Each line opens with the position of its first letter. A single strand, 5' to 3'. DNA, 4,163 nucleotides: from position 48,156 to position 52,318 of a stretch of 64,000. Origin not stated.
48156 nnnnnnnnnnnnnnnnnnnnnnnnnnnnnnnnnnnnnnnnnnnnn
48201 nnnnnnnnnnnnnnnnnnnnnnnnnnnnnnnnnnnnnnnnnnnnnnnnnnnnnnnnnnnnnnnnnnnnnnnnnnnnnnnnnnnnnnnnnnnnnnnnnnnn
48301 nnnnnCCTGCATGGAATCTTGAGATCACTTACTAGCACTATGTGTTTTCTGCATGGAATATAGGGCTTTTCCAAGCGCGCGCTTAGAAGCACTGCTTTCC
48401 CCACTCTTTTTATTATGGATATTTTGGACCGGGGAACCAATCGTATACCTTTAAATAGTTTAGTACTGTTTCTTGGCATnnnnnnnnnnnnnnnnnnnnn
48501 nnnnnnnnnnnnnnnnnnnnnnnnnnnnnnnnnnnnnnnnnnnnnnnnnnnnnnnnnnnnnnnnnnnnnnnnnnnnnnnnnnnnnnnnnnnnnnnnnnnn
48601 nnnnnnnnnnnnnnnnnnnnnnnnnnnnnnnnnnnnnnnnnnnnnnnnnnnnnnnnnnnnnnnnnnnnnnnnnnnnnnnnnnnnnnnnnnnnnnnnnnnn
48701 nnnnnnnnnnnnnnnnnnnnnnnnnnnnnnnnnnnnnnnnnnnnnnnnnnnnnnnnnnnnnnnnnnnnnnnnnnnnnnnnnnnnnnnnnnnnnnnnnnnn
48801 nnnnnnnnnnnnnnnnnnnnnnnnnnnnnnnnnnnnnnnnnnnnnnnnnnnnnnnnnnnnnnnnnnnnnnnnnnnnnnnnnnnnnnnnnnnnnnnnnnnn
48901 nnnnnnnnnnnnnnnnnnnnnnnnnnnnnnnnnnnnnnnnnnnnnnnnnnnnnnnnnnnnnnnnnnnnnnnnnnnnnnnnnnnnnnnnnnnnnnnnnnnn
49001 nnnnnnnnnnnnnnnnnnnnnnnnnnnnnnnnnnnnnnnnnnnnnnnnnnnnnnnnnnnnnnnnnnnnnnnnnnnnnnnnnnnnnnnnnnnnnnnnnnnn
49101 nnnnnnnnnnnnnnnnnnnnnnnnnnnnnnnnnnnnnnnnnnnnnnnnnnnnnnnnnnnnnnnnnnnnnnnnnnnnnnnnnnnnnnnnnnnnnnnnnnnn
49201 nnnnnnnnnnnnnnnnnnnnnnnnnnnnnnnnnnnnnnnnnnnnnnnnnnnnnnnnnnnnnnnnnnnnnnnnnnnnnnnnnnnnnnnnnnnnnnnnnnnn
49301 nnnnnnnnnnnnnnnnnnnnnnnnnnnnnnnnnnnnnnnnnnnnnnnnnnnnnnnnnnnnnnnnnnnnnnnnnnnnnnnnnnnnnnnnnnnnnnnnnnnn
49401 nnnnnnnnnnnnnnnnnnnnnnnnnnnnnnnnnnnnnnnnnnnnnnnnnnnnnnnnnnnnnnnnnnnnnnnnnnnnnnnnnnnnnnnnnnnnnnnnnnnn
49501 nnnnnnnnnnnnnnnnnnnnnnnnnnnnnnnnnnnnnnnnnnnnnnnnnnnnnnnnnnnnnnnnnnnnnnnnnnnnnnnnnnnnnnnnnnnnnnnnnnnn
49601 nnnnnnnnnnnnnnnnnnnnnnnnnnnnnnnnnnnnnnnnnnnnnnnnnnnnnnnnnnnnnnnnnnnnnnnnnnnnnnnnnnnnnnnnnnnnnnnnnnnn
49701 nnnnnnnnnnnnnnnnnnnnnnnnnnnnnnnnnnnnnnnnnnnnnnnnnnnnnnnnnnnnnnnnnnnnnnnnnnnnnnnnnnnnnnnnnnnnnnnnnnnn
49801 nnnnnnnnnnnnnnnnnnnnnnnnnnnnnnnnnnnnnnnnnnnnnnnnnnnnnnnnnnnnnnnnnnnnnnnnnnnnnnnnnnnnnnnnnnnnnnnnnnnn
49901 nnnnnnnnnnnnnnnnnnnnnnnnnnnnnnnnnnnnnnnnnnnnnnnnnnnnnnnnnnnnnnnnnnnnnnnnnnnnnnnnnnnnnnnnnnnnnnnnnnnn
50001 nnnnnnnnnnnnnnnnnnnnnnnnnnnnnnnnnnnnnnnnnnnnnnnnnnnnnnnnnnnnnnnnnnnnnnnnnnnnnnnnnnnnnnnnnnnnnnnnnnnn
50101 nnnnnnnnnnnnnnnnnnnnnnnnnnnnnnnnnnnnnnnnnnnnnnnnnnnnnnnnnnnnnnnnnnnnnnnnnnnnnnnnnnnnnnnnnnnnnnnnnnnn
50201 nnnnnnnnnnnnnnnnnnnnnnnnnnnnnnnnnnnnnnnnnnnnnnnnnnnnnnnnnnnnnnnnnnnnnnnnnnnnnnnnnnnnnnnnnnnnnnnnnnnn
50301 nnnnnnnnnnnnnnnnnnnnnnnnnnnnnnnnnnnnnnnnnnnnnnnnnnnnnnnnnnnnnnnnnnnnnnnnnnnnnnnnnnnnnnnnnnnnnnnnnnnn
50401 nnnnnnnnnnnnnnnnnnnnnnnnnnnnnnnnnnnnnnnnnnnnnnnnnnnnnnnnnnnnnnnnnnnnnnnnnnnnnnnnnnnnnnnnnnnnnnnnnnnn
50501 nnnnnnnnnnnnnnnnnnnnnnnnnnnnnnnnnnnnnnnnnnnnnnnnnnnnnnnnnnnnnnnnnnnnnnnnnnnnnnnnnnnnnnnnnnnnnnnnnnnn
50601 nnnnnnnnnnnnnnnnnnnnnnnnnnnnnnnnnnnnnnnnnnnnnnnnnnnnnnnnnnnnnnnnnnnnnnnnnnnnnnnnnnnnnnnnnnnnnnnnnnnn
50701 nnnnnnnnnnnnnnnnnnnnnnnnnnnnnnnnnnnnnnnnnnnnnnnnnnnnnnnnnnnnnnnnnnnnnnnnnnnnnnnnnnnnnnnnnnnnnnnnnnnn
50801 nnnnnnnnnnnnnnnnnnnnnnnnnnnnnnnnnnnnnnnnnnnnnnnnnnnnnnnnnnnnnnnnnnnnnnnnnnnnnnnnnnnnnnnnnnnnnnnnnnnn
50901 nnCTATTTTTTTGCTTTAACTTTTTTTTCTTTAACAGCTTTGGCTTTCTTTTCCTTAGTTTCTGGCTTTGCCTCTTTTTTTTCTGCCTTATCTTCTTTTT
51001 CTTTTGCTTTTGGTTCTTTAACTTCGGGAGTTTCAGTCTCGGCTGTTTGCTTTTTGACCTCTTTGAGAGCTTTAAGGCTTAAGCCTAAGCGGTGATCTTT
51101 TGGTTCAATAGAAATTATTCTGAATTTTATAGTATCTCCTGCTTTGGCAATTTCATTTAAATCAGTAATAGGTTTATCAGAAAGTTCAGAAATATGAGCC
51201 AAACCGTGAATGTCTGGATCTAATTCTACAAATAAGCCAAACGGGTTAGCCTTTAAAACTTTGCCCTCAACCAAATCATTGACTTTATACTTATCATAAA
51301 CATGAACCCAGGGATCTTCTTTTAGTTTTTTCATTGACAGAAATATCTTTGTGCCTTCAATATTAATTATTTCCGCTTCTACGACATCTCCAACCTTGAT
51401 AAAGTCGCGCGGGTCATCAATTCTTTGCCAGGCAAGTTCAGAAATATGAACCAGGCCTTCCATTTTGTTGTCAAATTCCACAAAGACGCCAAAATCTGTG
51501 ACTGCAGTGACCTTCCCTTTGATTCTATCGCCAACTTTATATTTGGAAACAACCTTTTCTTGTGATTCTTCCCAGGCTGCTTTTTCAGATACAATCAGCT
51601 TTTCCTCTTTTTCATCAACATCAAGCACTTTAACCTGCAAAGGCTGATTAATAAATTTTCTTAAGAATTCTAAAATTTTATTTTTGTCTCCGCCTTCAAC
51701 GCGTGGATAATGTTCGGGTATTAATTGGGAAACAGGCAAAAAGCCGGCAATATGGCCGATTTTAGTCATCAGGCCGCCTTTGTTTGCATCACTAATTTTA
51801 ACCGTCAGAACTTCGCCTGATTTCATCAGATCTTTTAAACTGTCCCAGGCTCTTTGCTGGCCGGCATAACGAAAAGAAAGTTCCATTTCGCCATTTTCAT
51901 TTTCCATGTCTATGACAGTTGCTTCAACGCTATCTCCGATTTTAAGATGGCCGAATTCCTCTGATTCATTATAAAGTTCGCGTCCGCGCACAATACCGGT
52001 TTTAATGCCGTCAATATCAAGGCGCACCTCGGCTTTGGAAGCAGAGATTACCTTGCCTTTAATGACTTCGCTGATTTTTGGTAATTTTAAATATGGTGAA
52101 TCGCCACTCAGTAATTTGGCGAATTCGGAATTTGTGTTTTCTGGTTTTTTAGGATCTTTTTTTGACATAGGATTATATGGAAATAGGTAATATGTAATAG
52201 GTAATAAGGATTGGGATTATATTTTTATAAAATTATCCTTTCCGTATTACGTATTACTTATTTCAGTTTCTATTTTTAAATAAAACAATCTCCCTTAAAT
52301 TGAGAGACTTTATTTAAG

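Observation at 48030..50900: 2.8-kb gene-desert between rnj and rpsA built from imperfect tandem units with giant terminator-like hairpins and conserved micro-ORFs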

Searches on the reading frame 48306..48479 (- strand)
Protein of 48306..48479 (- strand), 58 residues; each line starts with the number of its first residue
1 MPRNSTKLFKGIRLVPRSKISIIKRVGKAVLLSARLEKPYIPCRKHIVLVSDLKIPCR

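Call 45: search_protein_families(library=pfam, max_evalue=1, proteins=[window:48306-48479:-])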
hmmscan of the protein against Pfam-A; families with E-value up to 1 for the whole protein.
seq(58 aa): 0 families

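Call 46: search_protein_families(library=ncbifam, max_evalue=1, proteins=[window:48306-48479:-])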
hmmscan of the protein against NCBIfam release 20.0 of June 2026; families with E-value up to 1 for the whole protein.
seq(58 aa): 0 families

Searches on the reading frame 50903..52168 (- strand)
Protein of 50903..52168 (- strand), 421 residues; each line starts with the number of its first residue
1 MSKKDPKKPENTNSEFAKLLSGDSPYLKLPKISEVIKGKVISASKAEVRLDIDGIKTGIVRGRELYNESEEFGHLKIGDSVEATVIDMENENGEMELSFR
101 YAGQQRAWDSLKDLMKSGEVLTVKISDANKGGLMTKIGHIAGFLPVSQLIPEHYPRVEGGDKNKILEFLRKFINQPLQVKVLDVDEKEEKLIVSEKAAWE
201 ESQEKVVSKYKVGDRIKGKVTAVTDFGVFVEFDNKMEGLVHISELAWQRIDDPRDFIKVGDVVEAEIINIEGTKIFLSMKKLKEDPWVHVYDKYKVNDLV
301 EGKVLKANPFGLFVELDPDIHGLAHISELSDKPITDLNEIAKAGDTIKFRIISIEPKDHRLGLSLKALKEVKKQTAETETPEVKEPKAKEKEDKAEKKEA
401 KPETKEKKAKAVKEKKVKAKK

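Call 13: find_encoding_contigs(protein=window:50903-52168:-, flank=10000, max_places=10)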
Protein window:50903-52168:- (421 aa): 3 contigs read that carry it; 2 places shown.
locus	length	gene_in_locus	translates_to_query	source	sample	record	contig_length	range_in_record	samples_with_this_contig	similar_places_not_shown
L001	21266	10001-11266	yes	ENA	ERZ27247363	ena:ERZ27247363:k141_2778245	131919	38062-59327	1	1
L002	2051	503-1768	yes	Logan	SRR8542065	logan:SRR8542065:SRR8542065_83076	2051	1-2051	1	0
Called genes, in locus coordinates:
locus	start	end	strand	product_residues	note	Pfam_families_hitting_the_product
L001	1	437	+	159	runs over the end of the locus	PF00293:NUDIX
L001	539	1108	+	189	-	PF01928:CYTH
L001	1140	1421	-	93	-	-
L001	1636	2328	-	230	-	PF22935:RM44_endonuclase (weak), PF14622:Ribonucleas_3_3, PF00636:Ribonuclease_3, PF00035:dsrm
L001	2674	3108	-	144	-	PF01029:NusB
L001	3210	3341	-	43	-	-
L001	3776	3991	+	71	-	-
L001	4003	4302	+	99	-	-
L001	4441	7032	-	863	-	PF00521:DNA_topoisoIV, PF03989:DNA_gyraseA_C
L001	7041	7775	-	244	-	-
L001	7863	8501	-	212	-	PF13483:Lactamase_B_3, PF12706:Lactamase_B_2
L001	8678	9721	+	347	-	PF00211:Guanylate_cyc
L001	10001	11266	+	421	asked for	PF00575:S1 (weak), PF21710:Spt6_S1 (faint), PF00575:S1 (weak), PF24685:OB_RRP5_4th (faint), PF00575:S1, PF23459:S1_RRP5 (weak)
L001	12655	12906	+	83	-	-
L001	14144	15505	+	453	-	PF00753:Lactamase_B, PF23023:Anti-Pycsar_Apyc1, PF12706:Lactamase_B_2, PF16661:Lactamase_B_6, PF10996:Beta-Casp, PF07521:RMMBL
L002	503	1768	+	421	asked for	PF00575:S1 (weak), PF21710:Spt6_S1 (faint), PF00575:S1 (weak), PF24685:OB_RRP5_4th (faint), PF00575:S1, PF23459:S1_RRP5 (weak)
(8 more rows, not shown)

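Call 14: find_related_loci(query=window:50903-52168:-, collection=genome_contigs, flank=10000)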
Query window:50903-52168:- (421 aa) in genome_contigs; peptide patterns used: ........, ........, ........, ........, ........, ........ (x = any residue, [..] = any of these).
208 stretches matched a pattern; 54 encode a relative of the query (tblastn E <= 1e-3); 54 distinct loci.
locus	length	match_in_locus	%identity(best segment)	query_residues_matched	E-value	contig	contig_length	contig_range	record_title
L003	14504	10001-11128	79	1-378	0e+0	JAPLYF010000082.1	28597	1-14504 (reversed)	MAG: Candidatus Parcubacteria bacterium isolate LacPavin_0920_SED4_MAG_37_11 LacPavin_0920_SED4_scaffold_44598, whole ge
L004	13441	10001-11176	79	11-397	0e+0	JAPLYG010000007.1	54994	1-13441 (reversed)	MAG: Candidatus Parcubacteria bacterium isolate LacPavin_0920_SED5_MAG_38_14 LacPavin_0920_SED5_scaffold_377001, whole g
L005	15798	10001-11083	75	1-367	0e+0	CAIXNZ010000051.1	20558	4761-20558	Candidatus Falkowbacteria bacterium isolate AlinenSediments_bin-2611 genome assembly, contig: bin-2611:051/128, whole ge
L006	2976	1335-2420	75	1-368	0e+0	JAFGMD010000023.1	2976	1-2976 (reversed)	MAG: Candidatus Falkowbacteria bacterium isolate Zod_Metabat.442 k87_6996821, whole genome shotgun sequence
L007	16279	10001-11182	61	10-393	5e-154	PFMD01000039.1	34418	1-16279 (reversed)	MAG: Candidatus Kerfeldbacteria bacterium CG_4_10_14_0_8_um_filter_42_10 CG_4_10_14_0.8_um_filter_scaffold_501_c, whole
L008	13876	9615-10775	60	4-393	3e-153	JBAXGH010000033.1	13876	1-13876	MAG: bacterium isolate ELA292 MAG292_33, whole genome shotgun sequence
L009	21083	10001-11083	63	10-372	6e-153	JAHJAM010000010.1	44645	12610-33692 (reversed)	MAG: Patescibacteria group bacterium isolate Modern_marine.mb.212 Modern_marine.mb.212_k141_997403, whole genome shotgun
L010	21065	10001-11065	61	27-395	8e-153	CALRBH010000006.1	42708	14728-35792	MAG: Candidatus Uhrbacteria bacterium RIFOXYB12_FULL_58_10 isolate ZH-03nov15-118 genome assembly, contig: ZH-3nov15-C62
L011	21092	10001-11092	62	1-365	1e-148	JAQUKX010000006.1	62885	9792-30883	MAG: Patescibacteria group bacterium isolate STD1_117 NODE_911_length_62885_cov_3.907390_Sandtown_D1, whole genome shotg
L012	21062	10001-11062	63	14-376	2e-145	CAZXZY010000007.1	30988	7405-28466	MAG TPA_asm: uncultured Gammaproteobacteria bacterium isolate binchicken_co28_77 genome assembly, contig: NODE_1057_leng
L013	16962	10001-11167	59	10-406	3e-145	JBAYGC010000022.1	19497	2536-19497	MAG: Patescibacteria group bacterium isolate SO_2016_GW1_116 scaffold04807_OW334_2016, whole genome shotgun sequence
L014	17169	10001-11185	58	10-405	1e-143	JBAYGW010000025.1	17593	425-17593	MAG: Patescibacteria group bacterium isolate SO_2016_GW1_134 scaffold05539_OW334_2016, whole genome shotgun sequence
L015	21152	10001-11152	56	11-398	7e-143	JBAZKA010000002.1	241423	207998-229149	MAG: Patescibacteria group bacterium isolate SO_2017_LW4_132 scaffold_143_c1_LW137-91_2017, whole genome shotgun sequenc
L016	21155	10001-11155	59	19-388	3e-142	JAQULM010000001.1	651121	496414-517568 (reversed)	MAG: Patescibacteria group bacterium isolate STD1_130 NODE_12_length_651121_cov_7.335518_Sandtown_D1, whole genome shotg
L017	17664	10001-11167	58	23-417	1e-140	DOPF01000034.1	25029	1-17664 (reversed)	MAG TPA_asm: Patescibacteria group bacterium isolate UBA10001 contig_10375, whole genome shotgun sequence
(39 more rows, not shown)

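Call 77: search_protein_families(library=ncbifam, max_evalue=0.00001, proteins=[window:50903-52168:-])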
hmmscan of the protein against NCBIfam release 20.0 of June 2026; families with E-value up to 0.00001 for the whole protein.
window:50903-52168:- (421 aa): 31 families (the best 25 are shown)
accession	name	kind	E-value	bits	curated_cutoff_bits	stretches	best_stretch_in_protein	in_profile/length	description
NF000907.0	PRK00087.1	equivalog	1.1e-81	274.9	624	1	27-395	297-659/671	bifunctional 4-hydroxy-3-methylbut-2-enyl diphosphate reductase/30S ribosomal protein S1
NF004952.0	PRK06299.1-2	equivalog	2.5e-80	270.4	524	1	6-370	23-378/580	30S ribosomal protein S1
NF005208.0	PRK06676.1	equivalog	1.5e-77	261.2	368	1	31-392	17-360/391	30S ribosomal protein S1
NF004953.0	PRK06299.1-3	equivalog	1.1e-64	218.8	720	2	173-378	259-468/580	30S ribosomal protein S1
TIGR00717.1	rpsA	equivalog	5.7e-62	209.9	577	3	174-271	234-332/516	30S ribosomal protein S1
NF010379.0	PRK13806.1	equivalog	1.9e-60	204.9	648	1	8-368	9-365/491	30S ribosomal protein S1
NF004956.0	PRK06299.1-6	equivalog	9.1e-56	189.6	711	2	74-317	243-478/554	30S ribosomal protein S1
NF005911.0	PRK07899.1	equivalog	1e-55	189.3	691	1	33-378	36-375/486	30S ribosomal protein S1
NF004954.0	PRK06299.1-4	equivalog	3.3e-52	177.4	727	1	16-370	5-351/560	30S ribosomal protein S1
NF004955.0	PRK06299.1-5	equivalog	3.5e-51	174.1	878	1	11-330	7-317/566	30S ribosomal protein S1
NF040579.1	S1_dom_CvfD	subfamily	4.2e-48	162.3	117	2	210-286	1-79/113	CvfD/Ygs/GSP13 family RNA-binding post-transcriptional regulator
NF005973.0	PRK08059.1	equivalog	2.7e-46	156.7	148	2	207-286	2-83/123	S1 domain-containing post-transcriptional regulator GSP13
NF004951.0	PRK06299.1-1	equivalog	1.9e-40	138.8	918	1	31-376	19-358/556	30S ribosomal protein S1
NF006363.0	PRK08582.1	equivalog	1.1e-37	129.4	171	2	211-287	4-81/140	S1 domain-containing RNA-binding protein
NF005639.0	PRK07400.1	equivalog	1.8e-34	119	460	2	12-298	14-283/318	30S ribosomal protein S1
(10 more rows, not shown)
